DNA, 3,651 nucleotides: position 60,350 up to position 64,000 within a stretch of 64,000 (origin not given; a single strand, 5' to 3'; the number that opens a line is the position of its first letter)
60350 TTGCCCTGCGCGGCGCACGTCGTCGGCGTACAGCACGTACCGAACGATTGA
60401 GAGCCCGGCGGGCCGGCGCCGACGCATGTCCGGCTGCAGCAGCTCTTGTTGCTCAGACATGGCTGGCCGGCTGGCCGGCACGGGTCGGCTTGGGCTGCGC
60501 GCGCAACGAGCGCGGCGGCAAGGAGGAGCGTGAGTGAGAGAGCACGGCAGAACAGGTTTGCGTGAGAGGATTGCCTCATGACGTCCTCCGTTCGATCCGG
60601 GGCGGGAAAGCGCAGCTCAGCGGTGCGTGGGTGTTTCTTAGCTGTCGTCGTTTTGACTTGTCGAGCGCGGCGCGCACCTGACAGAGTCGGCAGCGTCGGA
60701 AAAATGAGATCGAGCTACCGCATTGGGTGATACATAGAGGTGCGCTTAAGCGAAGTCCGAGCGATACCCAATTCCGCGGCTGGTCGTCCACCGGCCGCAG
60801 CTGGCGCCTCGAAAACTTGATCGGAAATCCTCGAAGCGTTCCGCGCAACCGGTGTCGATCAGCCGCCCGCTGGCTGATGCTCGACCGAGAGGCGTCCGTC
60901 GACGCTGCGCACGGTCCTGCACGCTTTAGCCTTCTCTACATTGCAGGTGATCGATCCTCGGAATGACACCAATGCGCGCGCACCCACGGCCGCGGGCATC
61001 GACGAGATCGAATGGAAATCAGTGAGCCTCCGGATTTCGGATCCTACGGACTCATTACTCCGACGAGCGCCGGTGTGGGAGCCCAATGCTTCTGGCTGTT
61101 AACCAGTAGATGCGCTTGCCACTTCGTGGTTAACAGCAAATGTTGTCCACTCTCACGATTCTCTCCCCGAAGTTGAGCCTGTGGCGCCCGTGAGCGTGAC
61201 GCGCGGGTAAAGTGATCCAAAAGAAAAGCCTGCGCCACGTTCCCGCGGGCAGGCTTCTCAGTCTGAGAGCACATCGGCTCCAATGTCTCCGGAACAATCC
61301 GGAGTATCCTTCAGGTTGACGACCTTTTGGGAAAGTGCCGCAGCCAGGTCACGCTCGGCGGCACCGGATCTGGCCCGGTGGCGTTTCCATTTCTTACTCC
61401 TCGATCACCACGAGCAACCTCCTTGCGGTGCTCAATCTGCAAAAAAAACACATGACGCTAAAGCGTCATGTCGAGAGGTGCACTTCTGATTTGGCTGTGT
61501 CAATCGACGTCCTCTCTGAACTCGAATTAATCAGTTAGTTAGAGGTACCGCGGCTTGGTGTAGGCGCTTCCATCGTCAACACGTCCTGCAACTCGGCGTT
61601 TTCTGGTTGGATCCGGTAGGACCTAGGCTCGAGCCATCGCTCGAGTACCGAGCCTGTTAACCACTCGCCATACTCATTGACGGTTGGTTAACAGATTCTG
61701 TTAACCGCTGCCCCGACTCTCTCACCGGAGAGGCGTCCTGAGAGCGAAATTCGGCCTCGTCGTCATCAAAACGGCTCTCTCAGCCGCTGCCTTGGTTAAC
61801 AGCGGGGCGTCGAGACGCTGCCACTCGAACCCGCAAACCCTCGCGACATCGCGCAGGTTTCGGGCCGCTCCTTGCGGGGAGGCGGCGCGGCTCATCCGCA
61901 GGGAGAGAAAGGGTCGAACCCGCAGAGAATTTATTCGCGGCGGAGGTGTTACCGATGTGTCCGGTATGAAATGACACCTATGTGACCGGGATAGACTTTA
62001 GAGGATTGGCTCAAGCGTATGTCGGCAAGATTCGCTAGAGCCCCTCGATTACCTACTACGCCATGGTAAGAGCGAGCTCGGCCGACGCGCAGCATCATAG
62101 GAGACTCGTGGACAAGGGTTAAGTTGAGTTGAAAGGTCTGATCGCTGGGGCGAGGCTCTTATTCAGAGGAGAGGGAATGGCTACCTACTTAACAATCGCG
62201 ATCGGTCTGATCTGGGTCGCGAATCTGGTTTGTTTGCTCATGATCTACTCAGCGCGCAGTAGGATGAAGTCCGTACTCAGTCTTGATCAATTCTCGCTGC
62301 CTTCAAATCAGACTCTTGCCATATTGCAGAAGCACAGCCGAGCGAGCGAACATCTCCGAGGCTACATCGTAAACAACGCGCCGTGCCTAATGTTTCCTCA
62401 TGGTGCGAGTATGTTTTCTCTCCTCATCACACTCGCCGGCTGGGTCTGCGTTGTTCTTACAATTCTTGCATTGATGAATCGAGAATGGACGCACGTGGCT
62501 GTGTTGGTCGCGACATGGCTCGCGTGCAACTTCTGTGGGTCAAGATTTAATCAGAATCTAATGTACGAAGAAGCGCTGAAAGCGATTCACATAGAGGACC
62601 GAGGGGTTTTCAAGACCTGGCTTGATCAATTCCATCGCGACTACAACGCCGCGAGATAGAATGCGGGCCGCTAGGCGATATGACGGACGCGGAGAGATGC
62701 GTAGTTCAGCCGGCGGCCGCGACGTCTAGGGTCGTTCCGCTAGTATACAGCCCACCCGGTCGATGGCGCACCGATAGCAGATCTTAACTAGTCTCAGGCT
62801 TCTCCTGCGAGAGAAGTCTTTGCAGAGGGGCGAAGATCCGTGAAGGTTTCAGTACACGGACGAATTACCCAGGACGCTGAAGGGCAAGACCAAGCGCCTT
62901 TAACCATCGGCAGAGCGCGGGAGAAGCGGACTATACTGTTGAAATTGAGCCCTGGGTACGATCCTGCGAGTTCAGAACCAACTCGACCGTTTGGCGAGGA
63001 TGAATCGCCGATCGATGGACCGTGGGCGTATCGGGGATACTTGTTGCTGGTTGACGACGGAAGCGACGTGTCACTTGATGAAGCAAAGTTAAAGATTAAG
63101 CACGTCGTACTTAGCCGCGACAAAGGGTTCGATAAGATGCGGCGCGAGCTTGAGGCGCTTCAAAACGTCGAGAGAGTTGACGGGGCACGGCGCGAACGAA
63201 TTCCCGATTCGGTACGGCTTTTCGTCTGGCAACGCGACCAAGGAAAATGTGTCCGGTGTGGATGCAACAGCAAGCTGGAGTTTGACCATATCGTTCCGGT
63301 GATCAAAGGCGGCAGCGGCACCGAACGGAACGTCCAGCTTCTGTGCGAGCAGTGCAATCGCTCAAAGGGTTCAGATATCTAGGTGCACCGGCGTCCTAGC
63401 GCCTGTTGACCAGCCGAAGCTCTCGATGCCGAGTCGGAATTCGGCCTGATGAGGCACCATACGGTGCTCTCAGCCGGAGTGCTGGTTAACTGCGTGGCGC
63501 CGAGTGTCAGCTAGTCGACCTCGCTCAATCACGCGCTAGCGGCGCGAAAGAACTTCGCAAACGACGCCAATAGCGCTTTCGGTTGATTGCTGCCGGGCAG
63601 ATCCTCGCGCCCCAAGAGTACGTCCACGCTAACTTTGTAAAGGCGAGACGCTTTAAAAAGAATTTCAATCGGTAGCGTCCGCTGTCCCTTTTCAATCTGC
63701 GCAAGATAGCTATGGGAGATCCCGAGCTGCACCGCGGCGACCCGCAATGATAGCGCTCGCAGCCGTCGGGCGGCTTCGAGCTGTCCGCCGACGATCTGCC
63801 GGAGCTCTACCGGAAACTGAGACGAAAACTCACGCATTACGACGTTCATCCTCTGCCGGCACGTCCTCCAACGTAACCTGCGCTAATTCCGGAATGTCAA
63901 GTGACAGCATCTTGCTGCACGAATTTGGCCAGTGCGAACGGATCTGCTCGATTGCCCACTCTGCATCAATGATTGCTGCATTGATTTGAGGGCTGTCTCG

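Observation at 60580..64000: Low-GC island with repeated GTTAAC-core motifs, orphan terminator, HNH endonuclease and XRE regulator: likely edge of a mobile element or defence island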

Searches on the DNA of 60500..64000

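Call 81: search_rna_families(source=window, start=60500, end=64000, threshold=evalue, max_evalue=1)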
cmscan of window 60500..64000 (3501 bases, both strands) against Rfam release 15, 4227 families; matches with E-value up to 1: 2.
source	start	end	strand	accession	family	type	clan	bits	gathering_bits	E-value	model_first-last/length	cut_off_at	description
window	61217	61258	-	RF00489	ctRNA_p42d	Gene; antisense;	-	24.2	50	0.04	1-46/46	no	ctRNA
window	61450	61522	+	RF02480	GlsR14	Gene; snRNA; snoRNA; CD-box;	-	18.5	90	0.39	1-68/68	no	Small nucleolar RNA GlsR14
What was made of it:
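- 61217..61258 (-): Hairpin followed by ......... on the minus strand (terminator-like), inside the gene-free 481-bp filler between copies A and B. Weak sub-threshold ctRNA_p42d match, 24 bits against a 50-bit cut-off, E=0.04 (call 81).
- Checked: A second minus-strand hairpin with a T-run lies at 61217-61258 (call 81).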

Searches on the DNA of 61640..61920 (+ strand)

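Call 49: search_dna_similar(query=window:61640-61920:+, collection=phages, mode=distant, max_evalue=0.01)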
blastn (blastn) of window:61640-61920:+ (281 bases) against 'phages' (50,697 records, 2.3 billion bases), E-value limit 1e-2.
No match.

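Call 50: search_dna_similar(query=window:61640-61920:+, collection=plasmids, mode=distant, max_evalue=0.01)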
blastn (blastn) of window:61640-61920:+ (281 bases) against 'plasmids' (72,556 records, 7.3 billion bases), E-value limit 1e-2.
No match.
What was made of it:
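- Phage and plasmid BLAST searches found no match (calls 49, 50).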

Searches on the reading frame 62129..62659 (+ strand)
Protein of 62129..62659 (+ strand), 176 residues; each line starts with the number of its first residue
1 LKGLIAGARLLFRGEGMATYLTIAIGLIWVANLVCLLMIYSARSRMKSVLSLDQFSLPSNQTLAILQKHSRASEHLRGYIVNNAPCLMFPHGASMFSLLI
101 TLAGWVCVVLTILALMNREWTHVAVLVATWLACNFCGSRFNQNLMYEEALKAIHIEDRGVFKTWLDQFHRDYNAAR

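Call 25: search_protein_families(library=pfam, max_evalue=0.01, proteins=[window:62129-62659:+])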
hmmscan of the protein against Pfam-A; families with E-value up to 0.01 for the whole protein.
window:62129-62659:+ (176 aa): 0 families

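Call 26: search_protein_families(library=padloc, max_evalue=0.01, proteins=[window:62129-62659:+])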
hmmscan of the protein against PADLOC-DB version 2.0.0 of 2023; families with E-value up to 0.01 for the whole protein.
window:62129-62659:+ (176 aa): 0 families

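Call 64: search_protein_families(library=ncbifam, max_evalue=0.01, proteins=[window:62177-62659:+])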
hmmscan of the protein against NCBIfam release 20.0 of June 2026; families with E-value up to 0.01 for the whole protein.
window:62177-62659:+ (160 aa): 0 families

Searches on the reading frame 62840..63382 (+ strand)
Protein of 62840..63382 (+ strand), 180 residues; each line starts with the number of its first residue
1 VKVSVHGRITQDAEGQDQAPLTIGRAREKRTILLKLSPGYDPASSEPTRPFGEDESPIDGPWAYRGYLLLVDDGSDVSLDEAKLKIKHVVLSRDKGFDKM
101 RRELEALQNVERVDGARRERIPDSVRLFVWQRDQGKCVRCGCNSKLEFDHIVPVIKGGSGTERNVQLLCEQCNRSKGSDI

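Call 12: find_encoding_contigs(protein=window:62840-63382:+, flank=10000)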
Protein window:62840-63382:+ (180 aa): 1 contig read that carries it; 1 place shown.
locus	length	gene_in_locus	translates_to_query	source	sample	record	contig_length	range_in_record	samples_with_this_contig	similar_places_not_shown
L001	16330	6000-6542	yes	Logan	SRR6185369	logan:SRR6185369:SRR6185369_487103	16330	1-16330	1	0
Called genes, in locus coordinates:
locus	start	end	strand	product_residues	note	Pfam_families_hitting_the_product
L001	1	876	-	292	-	?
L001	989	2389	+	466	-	-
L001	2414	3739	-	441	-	-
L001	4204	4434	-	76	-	-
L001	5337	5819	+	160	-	-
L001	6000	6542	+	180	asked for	PF01844:HNH, PF14279:HNH_5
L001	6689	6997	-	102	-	PF13560:HTH_31, PF01381:HTH_3, PF12844:HTH_19 (weak)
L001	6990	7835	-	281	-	-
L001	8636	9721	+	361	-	-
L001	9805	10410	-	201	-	-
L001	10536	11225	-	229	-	-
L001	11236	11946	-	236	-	PF13489:Methyltransf_23, PF01728:FtsJ, PF08003:Methyltransf_9, PF02353:CMAS, PF13847:Methyltransf_31, PF08241:Methyltransf_11, PF08242:Methyltransf_12, PF13649:Methyltransf_25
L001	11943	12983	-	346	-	PF09084:NMT1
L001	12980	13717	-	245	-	PF00528:BPD_transp_1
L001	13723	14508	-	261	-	PF00005:ABC_tran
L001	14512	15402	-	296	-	-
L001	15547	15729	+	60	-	-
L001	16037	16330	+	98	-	?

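Call 25: search_protein_families(library=pfam, max_evalue=0.01, proteins=[window:62840-63382:+, L001:6990-7853:-, L001:8618-9721:+, L001:9805-10410:-, L001:10536-11324:-, L001:14512-15471:-, L001:16037-16330:+])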
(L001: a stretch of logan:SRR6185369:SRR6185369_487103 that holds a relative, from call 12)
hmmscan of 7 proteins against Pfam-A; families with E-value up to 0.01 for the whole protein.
window:62840-63382:+ (180 aa): 2 families
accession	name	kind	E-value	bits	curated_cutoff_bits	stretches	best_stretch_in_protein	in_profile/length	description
PF01844.29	HNH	-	1.1e-11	45.1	21.4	1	137-178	1-46/47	HNH endonuclease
PF14279.12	HNH_5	-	1.5e-08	34.8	27.5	1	137-180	1-47/56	HNH endonuclease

L001:6990-7853:- (287 aa): 0 families

L001:8618-9721:+ (367 aa): 0 families

L001:9805-10410:- (201 aa): 2 families
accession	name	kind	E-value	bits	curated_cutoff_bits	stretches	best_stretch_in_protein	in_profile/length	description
PF13646.12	HEAT_2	-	2.9e-05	24.7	27.7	1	43-106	1-63/88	HEAT repeats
PF02985.28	HEAT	-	0.00033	21.1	23.5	0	43-69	2-28/31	HEAT repeat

L001:10536-11324:- (262 aa): 0 families

L001:14512-15471:- (319 aa): 0 families

L001:16037-16330:+ (98 aa): 0 families
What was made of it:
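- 62840..63382 (+): Cargo gene: 180-aa stand-alone HNH endonuclease. PF01844 E=1.1e-11 (call 25).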

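Call 26: search_protein_families(library=padloc, max_evalue=0.01, proteins=[window:62840-63382:+, L001:6990-7853:-, L001:8618-9721:+, L001:9805-10410:-, L001:10536-11324:-, L001:14512-15471:-])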
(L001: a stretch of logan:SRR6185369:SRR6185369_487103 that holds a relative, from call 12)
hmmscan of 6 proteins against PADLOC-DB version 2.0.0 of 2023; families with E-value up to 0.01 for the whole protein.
window:62840-63382:+ (180 aa): 5 families
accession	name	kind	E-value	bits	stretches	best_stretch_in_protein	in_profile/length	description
PDLC03431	REase_II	-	0.00012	19.7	1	147-176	177-206/246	Type II restriction enzyme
PDLC03656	mREase_IV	-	0.00026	18.8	1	72-175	153-254/277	Type IV methyl-directed restriction enzyme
PDLC03478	REase_II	-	0.00088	17.1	1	117-176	93-158/219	Type II restriction enzyme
PDLC00739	Effector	-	0.0038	14.6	1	117-151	4-38/378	Endonuclease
PDLC04266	PDC-M01B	-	0.0075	13.9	0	132-177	92-139/281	-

L001:6990-7853:- (287 aa): 0 families

L001:8618-9721:+ (367 aa): 0 families

L001:9805-10410:- (201 aa): 0 families

L001:10536-11324:- (262 aa): 0 families

L001:14512-15471:- (319 aa): 0 families

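Call 64: search_protein_families(library=ncbifam, max_evalue=0.01, proteins=[window:62840-63382:+, L001:6990-7853:-, L001:8618-9721:+, L001:10536-11324:-, L001:14512-15471:-])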
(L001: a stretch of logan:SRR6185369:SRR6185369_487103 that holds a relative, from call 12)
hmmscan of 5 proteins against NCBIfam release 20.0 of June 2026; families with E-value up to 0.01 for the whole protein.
window:62840-63382:+ (180 aa): 2 families
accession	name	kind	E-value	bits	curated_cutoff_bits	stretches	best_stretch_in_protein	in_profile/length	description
NF040563.1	guided_IscB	equivalog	1.9e-11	43.7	175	1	123-178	181-237/314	RNA-guided endonuclease IscB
NF049971.1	CRISPR_Cas9d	exception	0.00028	19.6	375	1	119-177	530-594/986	type II CRISPR RNA-guided endonuclease Cas9d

L001:6990-7853:- (287 aa): 0 families

L001:8618-9721:+ (367 aa): 0 families

L001:10536-11324:- (262 aa): 0 families

L001:14512-15471:- (319 aa): 0 families
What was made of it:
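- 62840..63382 (+): The HNH domain resembles those of IscB and Cas9, far below the family cut-offs (call 64).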

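Call 72: find_homologous_proteins(query=L001:6990-7853:-, max_evalue=0.001)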
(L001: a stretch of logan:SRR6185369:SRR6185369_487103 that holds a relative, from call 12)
Query L001:6990-7853:- (287 aa): 1 proteins with E <= 0.001 among 3704 candidates.
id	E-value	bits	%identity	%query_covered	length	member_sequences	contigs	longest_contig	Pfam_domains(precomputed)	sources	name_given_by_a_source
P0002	2.9e-181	619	100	98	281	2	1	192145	-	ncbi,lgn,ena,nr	ncbi:MAG TPA: hypothetical protein VN634_19635 [Candidatus Limnocylindrales bacterium]|nr:hypothetic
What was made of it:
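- Tried and rejected: Only the identical protein from the source genome exists (call 72).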

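Call 73: find_encoding_contigs(protein=P0002, flank=10000)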
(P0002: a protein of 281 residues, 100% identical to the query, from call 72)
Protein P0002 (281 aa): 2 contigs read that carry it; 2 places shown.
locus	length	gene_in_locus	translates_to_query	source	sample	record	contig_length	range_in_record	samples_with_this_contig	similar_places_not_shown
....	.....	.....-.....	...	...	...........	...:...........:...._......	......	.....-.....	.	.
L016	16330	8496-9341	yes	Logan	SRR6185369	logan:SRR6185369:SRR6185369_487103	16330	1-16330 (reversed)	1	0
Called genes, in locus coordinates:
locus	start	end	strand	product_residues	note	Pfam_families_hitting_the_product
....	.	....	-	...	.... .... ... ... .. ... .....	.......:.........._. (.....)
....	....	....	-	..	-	-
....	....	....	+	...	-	-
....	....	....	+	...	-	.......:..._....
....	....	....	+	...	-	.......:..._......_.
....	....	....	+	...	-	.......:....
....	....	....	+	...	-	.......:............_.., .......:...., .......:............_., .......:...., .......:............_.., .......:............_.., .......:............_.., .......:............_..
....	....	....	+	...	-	-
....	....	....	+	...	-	-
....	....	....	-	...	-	-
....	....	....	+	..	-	-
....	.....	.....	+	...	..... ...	-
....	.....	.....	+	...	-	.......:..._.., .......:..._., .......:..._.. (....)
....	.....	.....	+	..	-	-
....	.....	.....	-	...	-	-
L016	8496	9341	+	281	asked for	-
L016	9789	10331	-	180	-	PF01844:HNH, PF14279:HNH_5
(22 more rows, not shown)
